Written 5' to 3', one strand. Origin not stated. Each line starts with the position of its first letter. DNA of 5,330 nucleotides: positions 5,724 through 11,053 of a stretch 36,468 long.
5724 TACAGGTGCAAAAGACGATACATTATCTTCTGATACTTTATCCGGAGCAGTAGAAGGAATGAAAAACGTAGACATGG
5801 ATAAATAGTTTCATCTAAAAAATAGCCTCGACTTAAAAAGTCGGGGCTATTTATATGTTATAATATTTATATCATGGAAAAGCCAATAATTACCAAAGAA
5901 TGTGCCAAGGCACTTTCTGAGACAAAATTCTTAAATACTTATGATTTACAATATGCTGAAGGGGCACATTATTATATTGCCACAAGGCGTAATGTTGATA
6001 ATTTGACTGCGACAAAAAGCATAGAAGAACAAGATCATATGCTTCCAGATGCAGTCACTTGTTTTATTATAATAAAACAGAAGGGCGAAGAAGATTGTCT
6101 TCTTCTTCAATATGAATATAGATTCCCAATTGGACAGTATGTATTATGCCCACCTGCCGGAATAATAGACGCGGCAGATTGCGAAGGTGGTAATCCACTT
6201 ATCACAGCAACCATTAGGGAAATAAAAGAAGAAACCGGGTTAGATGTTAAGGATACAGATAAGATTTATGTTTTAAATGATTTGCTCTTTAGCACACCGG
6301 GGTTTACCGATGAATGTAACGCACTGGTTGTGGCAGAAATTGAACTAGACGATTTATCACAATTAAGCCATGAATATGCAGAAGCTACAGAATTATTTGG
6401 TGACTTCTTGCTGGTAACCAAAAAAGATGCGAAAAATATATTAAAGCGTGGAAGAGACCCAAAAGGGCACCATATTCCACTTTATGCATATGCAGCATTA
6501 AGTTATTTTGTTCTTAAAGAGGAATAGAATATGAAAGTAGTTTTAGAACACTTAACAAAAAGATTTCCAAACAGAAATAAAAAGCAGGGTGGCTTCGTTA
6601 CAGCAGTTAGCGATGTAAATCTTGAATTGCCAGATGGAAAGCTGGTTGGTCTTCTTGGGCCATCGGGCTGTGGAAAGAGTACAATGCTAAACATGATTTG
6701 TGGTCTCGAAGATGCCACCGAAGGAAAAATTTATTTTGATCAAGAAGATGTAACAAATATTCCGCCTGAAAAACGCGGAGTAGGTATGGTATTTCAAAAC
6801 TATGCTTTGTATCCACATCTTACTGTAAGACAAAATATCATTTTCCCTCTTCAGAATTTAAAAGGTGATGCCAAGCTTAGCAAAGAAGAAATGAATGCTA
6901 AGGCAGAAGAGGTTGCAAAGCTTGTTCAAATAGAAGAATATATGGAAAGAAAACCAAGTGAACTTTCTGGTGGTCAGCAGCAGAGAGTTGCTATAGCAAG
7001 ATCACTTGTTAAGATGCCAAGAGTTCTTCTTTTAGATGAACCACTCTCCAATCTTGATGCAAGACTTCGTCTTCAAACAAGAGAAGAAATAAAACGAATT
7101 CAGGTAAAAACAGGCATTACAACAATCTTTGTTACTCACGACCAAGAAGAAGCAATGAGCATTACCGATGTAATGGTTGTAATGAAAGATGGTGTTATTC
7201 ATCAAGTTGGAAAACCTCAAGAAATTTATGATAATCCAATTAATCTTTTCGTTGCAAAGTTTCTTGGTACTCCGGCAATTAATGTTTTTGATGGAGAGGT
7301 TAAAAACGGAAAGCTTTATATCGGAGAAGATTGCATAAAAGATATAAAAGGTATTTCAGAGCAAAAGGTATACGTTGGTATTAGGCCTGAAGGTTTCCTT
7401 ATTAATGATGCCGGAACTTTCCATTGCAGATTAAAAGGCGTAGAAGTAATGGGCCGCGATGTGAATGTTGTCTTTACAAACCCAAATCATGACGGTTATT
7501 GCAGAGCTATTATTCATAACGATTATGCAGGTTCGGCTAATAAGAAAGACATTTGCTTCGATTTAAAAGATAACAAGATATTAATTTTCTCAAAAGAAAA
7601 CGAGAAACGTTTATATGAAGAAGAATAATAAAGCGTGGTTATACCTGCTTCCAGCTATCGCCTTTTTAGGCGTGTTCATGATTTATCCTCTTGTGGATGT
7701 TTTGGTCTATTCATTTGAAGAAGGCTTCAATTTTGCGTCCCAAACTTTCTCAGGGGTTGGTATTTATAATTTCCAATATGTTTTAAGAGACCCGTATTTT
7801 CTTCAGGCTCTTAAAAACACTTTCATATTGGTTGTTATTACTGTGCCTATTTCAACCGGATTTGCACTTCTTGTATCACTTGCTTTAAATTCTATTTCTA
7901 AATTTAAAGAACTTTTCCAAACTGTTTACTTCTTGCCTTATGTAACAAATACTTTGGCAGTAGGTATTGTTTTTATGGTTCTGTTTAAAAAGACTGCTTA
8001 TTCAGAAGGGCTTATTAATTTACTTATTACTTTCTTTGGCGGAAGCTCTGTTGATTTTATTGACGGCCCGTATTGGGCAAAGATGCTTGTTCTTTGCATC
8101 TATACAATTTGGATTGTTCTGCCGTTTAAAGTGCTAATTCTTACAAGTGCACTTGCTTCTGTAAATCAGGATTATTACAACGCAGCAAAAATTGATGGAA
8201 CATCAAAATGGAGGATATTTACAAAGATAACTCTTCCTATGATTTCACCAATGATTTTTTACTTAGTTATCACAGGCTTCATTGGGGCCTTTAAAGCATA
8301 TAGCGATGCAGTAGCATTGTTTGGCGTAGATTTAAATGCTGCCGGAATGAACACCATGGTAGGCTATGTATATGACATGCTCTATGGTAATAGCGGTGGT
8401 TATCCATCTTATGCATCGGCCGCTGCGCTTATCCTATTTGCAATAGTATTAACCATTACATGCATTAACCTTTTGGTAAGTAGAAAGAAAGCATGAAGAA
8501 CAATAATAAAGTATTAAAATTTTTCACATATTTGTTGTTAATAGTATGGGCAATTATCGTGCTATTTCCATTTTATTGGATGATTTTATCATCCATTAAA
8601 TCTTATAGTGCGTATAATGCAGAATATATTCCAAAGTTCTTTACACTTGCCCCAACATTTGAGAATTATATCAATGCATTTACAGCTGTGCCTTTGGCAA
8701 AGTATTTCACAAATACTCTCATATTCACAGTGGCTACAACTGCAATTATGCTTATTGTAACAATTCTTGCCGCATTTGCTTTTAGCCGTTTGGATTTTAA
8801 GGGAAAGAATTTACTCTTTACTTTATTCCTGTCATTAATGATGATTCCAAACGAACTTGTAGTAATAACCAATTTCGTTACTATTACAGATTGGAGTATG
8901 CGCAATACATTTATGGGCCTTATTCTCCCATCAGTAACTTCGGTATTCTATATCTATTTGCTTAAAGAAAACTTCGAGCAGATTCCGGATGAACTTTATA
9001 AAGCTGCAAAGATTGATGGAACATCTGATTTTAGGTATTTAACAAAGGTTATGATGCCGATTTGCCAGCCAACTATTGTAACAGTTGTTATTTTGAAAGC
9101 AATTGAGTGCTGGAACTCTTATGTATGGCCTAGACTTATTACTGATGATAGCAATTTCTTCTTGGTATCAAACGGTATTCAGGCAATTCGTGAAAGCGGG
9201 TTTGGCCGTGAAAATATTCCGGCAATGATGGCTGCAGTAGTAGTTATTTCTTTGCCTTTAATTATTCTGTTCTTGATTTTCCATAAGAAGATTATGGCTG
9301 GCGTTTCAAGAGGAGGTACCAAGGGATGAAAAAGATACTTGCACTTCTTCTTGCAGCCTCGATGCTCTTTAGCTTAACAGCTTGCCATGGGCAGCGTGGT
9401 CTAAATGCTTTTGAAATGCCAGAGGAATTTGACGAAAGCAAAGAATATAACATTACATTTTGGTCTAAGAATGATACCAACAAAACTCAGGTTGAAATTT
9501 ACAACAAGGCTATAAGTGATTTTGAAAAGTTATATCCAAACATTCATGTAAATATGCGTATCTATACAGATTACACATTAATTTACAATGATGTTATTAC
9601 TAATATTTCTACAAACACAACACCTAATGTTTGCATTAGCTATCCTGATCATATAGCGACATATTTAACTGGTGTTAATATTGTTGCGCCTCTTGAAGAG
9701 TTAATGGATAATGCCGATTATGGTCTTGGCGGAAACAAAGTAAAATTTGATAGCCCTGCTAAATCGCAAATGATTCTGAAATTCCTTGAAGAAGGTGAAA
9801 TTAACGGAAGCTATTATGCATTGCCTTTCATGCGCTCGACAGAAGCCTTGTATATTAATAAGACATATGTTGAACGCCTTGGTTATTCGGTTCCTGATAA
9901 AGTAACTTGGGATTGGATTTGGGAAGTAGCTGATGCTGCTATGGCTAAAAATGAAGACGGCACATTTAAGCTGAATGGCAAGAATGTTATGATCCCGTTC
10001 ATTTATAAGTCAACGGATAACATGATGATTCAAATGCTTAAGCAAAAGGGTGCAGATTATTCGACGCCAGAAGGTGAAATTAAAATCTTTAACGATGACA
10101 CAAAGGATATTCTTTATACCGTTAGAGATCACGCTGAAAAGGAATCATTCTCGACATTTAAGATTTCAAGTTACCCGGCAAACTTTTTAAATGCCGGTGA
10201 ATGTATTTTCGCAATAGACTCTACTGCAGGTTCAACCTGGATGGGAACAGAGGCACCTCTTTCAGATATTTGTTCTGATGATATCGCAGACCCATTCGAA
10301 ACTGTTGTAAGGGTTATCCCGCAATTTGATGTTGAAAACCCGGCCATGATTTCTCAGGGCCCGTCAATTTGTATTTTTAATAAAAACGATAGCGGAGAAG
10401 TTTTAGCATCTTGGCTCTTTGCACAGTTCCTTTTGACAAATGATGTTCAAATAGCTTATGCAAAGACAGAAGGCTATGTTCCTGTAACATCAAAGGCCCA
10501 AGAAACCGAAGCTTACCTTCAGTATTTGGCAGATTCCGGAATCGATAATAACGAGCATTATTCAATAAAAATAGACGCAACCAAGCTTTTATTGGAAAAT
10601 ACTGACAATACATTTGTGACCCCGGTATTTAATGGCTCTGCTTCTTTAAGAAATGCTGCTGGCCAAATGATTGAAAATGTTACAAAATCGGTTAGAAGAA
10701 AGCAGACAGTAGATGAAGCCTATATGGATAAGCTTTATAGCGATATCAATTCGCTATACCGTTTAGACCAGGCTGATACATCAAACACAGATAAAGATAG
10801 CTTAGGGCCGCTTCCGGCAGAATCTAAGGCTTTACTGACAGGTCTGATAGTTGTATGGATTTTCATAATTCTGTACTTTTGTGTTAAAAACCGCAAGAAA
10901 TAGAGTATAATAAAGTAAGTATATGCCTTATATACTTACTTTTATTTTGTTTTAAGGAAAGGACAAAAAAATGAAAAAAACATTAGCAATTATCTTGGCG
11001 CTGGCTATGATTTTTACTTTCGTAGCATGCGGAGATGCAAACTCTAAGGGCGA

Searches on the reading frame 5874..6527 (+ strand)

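Call 23: search_protein_families(library=pfam, proteins=[window:5874-6527:+])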
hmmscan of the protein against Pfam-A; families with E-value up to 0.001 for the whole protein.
window:5874-6527:+ (217 aa): 1 family
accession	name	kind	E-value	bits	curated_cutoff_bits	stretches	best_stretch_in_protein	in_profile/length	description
PF00293.34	NUDIX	-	9e-07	29.4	21.1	1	57-153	2-90/134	NUDIX domain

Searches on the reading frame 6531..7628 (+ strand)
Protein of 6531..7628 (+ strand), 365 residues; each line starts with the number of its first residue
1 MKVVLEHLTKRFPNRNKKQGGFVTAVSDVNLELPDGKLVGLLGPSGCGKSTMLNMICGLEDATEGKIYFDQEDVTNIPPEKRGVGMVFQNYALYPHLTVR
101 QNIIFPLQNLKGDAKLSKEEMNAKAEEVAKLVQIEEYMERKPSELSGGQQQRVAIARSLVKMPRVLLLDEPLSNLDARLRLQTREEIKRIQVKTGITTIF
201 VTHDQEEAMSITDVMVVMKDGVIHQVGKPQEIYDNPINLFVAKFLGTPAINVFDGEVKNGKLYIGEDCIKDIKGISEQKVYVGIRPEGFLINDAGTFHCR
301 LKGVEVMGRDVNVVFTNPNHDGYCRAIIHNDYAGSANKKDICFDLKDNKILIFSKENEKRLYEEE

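Call 23: search_protein_families(library=pfam, proteins=[window:6531-7628:+])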
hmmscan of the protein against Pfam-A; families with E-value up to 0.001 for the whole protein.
window:6531-7628:+ (365 aa): 5 families
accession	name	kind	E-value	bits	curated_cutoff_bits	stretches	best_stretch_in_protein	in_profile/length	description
PF00005.33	ABC_tran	-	1.2e-39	136.5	25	1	27-172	2-136/137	ABC transporter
PF17912.7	OB_MalK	-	0.00038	21.7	27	0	246-287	1-51/53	MalK OB fold domain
PF03193.22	RsgA_GTPase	-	0.00053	20.3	30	0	32-66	103-136/174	RsgA GTPase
PF17850.7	CysA_C_terminal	-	0.0006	20.8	29.7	0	251-287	1-39/43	CysA C-terminal regulatory domain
PF13476.12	AAA_23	-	0.0009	20.4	27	0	27-57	11-40/201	AAA domain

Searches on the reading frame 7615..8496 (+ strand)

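Call 23: search_protein_families(library=pfam, proteins=[window:7615-8496:+])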
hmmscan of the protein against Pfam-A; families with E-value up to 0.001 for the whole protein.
window:7615-8496:+ (293 aa): 1 family
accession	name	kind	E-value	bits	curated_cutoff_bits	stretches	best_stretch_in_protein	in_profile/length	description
PF00528.27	BPD_transp_1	-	3e-19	69.9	26.4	1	89-290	8-180/184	Binding-protein-dependent transport system inner membrane component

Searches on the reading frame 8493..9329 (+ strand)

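Call 23: search_protein_families(library=pfam, proteins=[window:8493-9329:+])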
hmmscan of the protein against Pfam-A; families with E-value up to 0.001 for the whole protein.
window:8493-9329:+ (278 aa): 1 family
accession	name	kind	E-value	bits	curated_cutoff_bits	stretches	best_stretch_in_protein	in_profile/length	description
PF00528.27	BPD_transp_1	-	5.6e-15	56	26.4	1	89-267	4-178/184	Binding-protein-dependent transport system inner membrane component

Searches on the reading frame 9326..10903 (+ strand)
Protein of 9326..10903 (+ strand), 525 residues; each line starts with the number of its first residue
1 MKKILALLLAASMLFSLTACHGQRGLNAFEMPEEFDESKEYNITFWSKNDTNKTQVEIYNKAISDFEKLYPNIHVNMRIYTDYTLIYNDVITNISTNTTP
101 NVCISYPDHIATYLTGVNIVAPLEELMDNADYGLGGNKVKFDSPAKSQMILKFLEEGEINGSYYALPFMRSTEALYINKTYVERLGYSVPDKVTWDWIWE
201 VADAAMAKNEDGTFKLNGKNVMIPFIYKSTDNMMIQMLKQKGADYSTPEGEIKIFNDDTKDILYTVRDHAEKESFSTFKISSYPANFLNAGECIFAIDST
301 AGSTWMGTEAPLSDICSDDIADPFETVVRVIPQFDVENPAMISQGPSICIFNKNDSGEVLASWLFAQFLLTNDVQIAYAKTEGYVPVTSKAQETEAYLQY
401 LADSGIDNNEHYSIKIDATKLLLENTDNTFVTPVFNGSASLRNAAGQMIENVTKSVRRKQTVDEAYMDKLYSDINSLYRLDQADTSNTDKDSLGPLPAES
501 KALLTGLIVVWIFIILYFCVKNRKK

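Call 24: search_protein_families(library=pfam, proteins=[window:9326-10903:+])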
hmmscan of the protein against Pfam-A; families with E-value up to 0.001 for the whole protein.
window:9326-10903:+ (525 aa): 2 families
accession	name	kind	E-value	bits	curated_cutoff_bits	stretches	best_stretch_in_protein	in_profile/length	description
PF13416.11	SBP_bac_8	-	9.6e-25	88.3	27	1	61-397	1-271/279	Bacterial extracellular solute-binding protein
PF01547.30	SBP_bac_1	-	2.6e-12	47.8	26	1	56-375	7-306/307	Bacterial extracellular solute-binding protein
